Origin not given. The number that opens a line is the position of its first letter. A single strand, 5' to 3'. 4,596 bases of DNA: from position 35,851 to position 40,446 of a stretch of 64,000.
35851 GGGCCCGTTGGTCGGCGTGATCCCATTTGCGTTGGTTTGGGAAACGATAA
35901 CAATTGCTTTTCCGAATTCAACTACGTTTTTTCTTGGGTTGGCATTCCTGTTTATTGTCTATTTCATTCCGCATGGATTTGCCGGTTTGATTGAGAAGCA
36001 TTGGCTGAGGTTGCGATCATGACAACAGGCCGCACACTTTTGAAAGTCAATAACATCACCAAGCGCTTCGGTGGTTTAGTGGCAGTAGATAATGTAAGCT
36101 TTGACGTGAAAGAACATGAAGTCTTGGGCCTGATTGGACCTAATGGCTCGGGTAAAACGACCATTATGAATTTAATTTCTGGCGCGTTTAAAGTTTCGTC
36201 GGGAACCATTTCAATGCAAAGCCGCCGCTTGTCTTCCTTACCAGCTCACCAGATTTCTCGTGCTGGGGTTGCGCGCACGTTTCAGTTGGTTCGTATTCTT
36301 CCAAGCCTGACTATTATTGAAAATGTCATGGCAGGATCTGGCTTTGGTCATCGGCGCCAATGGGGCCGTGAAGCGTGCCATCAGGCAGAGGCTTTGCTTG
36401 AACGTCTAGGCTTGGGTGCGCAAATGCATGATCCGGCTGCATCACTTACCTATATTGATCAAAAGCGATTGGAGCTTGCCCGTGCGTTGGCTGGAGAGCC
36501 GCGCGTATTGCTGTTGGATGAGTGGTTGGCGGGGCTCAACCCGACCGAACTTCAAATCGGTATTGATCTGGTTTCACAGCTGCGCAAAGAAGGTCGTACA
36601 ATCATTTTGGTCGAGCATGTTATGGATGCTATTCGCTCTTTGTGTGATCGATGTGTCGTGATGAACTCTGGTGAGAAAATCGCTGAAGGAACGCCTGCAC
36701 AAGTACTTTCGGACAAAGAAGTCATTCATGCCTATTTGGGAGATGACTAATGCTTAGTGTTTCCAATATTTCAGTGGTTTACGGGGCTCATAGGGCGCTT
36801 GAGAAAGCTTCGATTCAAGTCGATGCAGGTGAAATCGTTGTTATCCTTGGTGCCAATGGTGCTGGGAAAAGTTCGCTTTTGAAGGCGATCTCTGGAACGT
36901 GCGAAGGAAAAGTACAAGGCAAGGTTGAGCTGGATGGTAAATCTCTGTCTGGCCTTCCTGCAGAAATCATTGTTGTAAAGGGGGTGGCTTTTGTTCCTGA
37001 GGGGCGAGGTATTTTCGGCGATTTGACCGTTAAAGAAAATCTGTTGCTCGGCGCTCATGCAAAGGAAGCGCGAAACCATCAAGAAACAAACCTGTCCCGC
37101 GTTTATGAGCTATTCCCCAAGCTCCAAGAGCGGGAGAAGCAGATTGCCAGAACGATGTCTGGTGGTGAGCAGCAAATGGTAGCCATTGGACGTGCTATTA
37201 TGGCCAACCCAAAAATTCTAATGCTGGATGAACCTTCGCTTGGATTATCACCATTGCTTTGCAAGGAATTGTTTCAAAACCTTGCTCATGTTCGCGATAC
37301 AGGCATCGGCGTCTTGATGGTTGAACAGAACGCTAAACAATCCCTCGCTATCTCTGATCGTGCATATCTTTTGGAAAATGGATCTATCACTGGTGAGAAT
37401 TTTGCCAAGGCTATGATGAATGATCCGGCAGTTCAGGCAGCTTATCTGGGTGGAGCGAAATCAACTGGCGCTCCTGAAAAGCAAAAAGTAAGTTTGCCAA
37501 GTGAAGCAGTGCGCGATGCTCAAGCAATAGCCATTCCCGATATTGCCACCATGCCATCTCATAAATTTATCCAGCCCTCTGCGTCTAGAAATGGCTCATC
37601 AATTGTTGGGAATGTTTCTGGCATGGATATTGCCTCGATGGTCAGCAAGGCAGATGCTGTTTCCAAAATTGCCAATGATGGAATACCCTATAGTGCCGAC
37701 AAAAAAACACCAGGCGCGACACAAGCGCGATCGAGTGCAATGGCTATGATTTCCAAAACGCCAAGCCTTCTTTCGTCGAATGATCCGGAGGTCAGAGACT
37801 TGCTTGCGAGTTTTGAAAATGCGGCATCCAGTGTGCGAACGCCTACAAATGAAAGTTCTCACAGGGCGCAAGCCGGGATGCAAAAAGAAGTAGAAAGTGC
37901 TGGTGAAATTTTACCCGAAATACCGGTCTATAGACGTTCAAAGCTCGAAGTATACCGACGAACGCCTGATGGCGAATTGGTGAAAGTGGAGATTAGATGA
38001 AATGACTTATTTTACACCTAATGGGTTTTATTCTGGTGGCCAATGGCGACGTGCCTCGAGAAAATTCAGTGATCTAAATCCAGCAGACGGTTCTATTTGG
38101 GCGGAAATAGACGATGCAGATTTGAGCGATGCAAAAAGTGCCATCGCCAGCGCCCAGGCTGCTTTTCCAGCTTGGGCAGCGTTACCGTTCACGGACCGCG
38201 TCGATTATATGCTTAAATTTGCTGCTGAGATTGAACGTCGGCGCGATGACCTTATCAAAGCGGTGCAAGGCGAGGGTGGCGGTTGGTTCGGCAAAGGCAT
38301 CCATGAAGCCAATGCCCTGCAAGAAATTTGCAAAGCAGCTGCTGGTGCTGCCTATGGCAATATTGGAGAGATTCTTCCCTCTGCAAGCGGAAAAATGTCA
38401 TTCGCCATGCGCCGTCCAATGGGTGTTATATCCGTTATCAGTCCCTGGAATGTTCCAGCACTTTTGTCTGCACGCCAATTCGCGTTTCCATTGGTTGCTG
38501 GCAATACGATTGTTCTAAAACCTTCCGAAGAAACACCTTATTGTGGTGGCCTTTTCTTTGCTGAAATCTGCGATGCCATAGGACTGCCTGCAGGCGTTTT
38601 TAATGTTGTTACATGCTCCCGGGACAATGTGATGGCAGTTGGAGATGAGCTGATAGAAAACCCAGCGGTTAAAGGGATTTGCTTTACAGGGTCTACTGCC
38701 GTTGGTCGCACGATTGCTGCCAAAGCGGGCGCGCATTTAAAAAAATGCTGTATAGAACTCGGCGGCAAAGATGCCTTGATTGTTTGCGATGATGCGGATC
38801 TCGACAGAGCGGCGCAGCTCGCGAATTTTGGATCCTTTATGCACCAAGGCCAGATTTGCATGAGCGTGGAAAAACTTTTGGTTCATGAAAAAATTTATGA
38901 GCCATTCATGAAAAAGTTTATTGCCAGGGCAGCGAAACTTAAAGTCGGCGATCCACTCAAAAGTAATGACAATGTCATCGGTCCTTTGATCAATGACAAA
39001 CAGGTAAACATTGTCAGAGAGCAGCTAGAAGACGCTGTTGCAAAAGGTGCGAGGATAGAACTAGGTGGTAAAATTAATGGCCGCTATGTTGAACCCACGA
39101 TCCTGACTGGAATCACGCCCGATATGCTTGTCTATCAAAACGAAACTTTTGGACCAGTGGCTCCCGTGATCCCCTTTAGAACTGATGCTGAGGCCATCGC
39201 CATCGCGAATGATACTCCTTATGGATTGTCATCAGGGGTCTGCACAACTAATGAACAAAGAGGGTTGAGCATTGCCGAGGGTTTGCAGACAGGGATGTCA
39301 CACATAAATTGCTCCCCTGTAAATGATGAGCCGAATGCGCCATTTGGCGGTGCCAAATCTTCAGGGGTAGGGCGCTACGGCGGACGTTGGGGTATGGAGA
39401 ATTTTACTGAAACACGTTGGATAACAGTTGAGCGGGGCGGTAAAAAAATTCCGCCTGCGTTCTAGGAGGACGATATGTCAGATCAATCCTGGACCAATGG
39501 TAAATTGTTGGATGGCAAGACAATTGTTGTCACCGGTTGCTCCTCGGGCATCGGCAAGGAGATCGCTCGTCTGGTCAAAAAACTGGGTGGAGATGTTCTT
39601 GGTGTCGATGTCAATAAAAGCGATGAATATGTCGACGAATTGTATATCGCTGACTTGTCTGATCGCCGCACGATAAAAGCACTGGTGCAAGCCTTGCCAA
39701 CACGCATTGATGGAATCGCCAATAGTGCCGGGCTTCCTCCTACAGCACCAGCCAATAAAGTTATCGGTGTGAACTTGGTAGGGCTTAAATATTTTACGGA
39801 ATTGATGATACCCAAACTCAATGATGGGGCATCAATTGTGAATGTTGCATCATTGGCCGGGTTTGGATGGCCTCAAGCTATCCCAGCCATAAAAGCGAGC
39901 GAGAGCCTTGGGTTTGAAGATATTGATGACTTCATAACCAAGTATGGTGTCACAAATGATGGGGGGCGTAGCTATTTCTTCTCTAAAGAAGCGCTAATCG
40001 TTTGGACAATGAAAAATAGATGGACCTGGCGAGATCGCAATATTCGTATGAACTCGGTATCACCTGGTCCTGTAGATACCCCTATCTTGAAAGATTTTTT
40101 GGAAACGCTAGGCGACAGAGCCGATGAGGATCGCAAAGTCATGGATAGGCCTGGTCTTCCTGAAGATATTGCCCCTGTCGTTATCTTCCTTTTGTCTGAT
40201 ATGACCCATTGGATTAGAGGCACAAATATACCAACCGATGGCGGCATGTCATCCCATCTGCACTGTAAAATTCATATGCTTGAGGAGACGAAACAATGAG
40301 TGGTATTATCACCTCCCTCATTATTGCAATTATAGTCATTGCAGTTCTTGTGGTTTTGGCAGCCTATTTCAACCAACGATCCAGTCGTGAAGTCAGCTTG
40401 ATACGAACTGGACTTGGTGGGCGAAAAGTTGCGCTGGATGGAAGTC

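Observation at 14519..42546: ~28-kb genomic island inserted in the 5' end of dusA, bounded by a perfect 27-bp direct repeat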

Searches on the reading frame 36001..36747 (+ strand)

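Call 11: search_protein_families(library=pfam, proteins=[window:36001-36747:+])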
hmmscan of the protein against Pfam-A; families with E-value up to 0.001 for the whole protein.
window:36001-36747:+ (249 aa): 4 families
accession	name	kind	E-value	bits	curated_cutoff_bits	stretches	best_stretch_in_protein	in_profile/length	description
PF00005.33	ABC_tran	-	1e-28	101.1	25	1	30-176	2-136/137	ABC transporter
PF12399.14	BCA_ABC_TP_C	-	1.9e-09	37.3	25.5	1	225-249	1-25/27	Branched-chain amino acid ATP-binding cassette transporter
PF13304.12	AAA_21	-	4.2e-05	24.2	27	1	42-87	2-59/304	AAA domain, putative AbiEii toxin, Type IV TA system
PF13476.12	AAA_23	-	0.00033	21.8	27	1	31-63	12-43/201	AAA domain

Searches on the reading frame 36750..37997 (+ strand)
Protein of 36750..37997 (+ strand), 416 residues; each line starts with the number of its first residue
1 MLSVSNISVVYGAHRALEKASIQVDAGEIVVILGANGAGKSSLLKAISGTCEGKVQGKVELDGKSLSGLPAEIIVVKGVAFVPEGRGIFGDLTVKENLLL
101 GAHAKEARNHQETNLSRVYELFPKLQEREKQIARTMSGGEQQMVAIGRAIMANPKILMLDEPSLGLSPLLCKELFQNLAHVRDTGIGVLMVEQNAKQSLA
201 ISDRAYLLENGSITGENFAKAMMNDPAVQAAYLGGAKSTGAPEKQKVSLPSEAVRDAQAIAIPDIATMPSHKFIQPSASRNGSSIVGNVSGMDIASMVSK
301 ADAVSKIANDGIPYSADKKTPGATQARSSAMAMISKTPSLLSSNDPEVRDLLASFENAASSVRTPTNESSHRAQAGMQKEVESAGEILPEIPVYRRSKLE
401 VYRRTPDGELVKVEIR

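Call 11: search_protein_families(library=pfam, proteins=[window:36750-37997:+])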
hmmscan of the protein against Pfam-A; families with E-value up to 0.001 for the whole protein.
window:36750-37997:+ (416 aa): 8 families
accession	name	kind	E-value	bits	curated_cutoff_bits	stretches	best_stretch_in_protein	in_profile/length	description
PF00005.33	ABC_tran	-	2.1e-28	100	25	1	17-163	1-136/137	ABC transporter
PF13304.12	AAA_21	-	1.7e-08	35.3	27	1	29-125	1-105/304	AAA domain, putative AbiEii toxin, Type IV TA system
PF13476.12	AAA_23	-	1e-05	26.7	27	1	18-63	11-55/201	AAA domain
PF09818.15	ABC_ATPase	-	2.3e-05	24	23.2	0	96-163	118-185/283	P-loop domain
PF12399.14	BCA_ABC_TP_C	-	5.7e-05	23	25.5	1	223-236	12-25/27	Branched-chain amino acid ATP-binding cassette transporter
PF02463.25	SMC_N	-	0.00015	21.7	40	0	27-48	24-45/220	RecF/RecN/SMC N terminal domain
PF13555.12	AAA_29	-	0.00068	19.8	27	0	20-48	15-43/61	P-loop containing region of AAA domain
PF13175.12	AAA_15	-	0.00088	19.4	32.1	0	15-47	12-43/374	AAA ATPase domain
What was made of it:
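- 32965..38000 (+): Cargo: Liv-type ABC transporter (binding protein, two permeases, two ATPases). call 11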

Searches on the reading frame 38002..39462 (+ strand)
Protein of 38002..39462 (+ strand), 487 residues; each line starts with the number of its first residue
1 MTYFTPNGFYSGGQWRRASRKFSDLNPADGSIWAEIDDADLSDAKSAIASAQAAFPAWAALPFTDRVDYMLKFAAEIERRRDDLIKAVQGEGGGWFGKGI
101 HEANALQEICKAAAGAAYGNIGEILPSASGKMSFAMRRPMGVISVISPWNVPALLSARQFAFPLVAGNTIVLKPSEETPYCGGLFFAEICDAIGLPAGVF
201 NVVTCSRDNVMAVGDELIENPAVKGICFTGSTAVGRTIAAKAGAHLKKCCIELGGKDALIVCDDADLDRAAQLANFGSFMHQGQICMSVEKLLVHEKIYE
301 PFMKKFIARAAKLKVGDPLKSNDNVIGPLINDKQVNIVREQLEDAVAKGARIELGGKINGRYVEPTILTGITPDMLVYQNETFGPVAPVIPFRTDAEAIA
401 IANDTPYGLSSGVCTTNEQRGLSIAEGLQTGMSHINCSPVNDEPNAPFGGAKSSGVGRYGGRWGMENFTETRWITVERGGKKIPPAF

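Call 12: search_protein_families(library=pfam, proteins=[window:38002-39462:+])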
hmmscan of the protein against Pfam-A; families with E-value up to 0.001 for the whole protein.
window:38002-39462:+ (487 aa): 2 families
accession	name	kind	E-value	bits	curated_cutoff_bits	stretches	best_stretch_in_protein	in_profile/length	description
PF00171.27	Aldedh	-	1.2e-154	515.7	23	1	17-474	3-461/461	Aldehyde dehydrogenase family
PF05893.19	LuxC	-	0.00018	20.9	21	1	131-310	80-259/401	Acyl-CoA reductase (LuxC)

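Call 53: search_protein_families(library=ncbifam, proteins=[window:38002-39462:+], max_evalue=0.00001)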
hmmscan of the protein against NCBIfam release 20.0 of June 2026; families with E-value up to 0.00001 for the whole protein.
window:38002-39462:+ (487 aa): 42 families (the best 25 are shown)
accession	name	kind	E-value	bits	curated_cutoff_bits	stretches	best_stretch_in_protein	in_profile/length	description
TIGR01780.1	SSADH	subfamily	1.9e-108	363.2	646.35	1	26-471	3-447/448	succinate-semialdehyde dehydrogenase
NF006916.0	PRK09407.1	equivalog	7.6e-108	361.4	521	1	21-479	35-495/526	succinic semialdehyde dehydrogenase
TIGR02299.1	HpaE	equivalog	2.7e-106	356.1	638.35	1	15-484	9-484/488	5-carboxymethyl-2-hydroxymuconate semialdehyde dehydrogenase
NF040648.1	lactal_redase_Meth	equivalog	9.6e-104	348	650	1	22-476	13-462/463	lactaldehyde dehydrogenase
NF009725.0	PRK13252.1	equivalog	5.5e-101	338.4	593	1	17-479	19-482/488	betaine-aldehyde dehydrogenase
TIGR01804.1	BADH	equivalog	7.7e-100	334.6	668.6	1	18-471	11-466/467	betaine-aldehyde dehydrogenase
NF007497.0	PRK10090.1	equivalog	2.1e-99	333.5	500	1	20-475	22-476/480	aldehyde dehydrogenase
TIGR03216.1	OH_muco_semi_DH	equivalog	3.7e-99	332.5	693.25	1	10-476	4-479/481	2-hydroxymuconic semialdehyde dehydrogenase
NF008415.0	PRK11241.1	equivalog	6.2e-95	318.7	828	1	12-476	16-480/482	NADP-dependent succinate-semialdehyde dehydrogenase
NF042993.1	AlphKGSA_gudD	equivalog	1.4e-94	317.5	770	1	10-476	7-480/481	alpha-ketoglutaric semialdehyde dehydrogenase GucD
NF010000.0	PRK13473.1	subfamily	9e-94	314.8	615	1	18-477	15-473/475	aminobutyraldehyde dehydrogenase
NF045736.1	PaDhStyDRhodo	equivalog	2.7e-90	303.2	800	1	8-476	4-477/479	phenylacetaldehyde dehydrogenase StyD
TIGR04284.1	aldehy_Rv0768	hypoth_equivalog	1.1e-86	291.8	775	1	17-475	12-477/480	aldehyde dehydrogenase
NF052305.1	DioxValDhHalo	equivalog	9.8e-86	288.5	750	1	10-472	8-477/483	2,5-dioxovalerate dehydrogenase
NF045735.1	PaDhStyDPseudo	equivalog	1.1e-83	281.5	850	1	11-475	7-480/483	phenylacetaldehyde dehydrogenase StyD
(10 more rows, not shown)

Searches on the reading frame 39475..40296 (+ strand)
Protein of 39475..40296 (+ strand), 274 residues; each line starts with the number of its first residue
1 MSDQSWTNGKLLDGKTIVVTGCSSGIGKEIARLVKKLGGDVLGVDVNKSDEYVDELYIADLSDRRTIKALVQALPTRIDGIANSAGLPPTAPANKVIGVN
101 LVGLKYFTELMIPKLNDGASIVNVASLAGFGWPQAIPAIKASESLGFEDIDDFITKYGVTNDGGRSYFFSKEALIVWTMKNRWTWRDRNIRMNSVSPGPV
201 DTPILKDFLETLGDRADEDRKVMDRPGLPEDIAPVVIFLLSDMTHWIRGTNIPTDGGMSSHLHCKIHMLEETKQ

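Call 12: search_protein_families(library=pfam, proteins=[window:39475-40296:+])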
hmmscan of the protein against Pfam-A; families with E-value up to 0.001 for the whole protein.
window:39475-40296:+ (274 aa): 4 families
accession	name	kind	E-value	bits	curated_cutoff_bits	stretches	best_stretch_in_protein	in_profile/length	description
PF13561.12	adh_short_C2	-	1e-28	100.9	27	2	163-259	139-236/236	Enoyl-(Acyl carrier protein) reductase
PF00106.31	adh_short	-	1.2e-20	74.3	26.6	2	15-130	1-140/195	short chain dehydrogenase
PF02826.25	2-Hacid_dh_C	-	0.0003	20.7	25.1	1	4-55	26-77/178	D-isomer specific 2-hydroxyacid dehydrogenase, NAD binding domain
PF01370.27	Epimerase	-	0.00033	20.6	20.9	1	17-93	1-79/240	NAD dependent epimerase/dehydratase family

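Call 53: search_protein_families(library=ncbifam, proteins=[window:39475-40296:+], max_evalue=0.00001)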
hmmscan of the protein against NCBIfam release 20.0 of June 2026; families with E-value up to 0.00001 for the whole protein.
window:39475-40296:+ (274 aa): 152 families (the best 25 are shown)
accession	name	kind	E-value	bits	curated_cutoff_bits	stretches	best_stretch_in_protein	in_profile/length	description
NF009092.0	PRK12428.1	subfamily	1.7e-86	290.1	242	1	12-263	3-255/261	coniferyl-alcohol dehydrogenase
NF005559.1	PRK07231.1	subfamily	5.3e-29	101.4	215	2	164-259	150-248/249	glucose 1-dehydrogenase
NF052558.1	MBtsdlDhBudC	equivalog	1.9e-24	86.6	270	2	166-260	148-243/250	meso-2,3-butanediol dehydrogenase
NF004791.0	PRK06138.1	equivalog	9.5e-24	84.1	312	2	166-259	152-250/252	SDR family oxidoreductase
NF009466.0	PRK12826.1-2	subfamily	1.1e-22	80.7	222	2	162-259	149-245/248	3-oxoacyl-ACP reductase FabG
NF005395.0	PRK06940.1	subfamily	1.7e-22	80.2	280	1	57-260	55-266/276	SDR family oxidoreductase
NF005118.0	PRK06550.1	equivalog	8.7e-22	78.1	270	2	161-259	134-234/236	3-oxoacyl-ACP reductase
NF006121.0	PRK08265.1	subfamily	1.1e-21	77.5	294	1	163-259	147-246/263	short chain dehydrogenase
NF005007.0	PRK06398.1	equivalog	4.4e-21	75.2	341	2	12-129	5-135/259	aldose dehydrogenase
NF006366.0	PRK08589.1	equivalog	1.1e-20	74.1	386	2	162-261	148-255/272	SDR family oxidoreductase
NF053701.1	CsHdxCHCADhChcB2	equivalog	2.9e-20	72.8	350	1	159-259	144-243/245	cis-4-hydroxycyclohexanecarboxylate dehydrogenase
NF005067.0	PRK06484.1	equivalog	8.9e-20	70.7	713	2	161-260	152-253/524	short chain dehydrogenase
NF050023.1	7alphHDSH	equivalog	1.8e-19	70.2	450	1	158-261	148-252/259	7alpha-hydroxysteroid dehydrogenase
NF005056.0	PRK06463.1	equivalog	2e-19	69.8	339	2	158-260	143-249/255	3-ketoacyl-(acyl-carrier-protein) reductase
NF005753.0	PRK07577.1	equivalog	2.2e-19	70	310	2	15-131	4-132/237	SDR family oxidoreductase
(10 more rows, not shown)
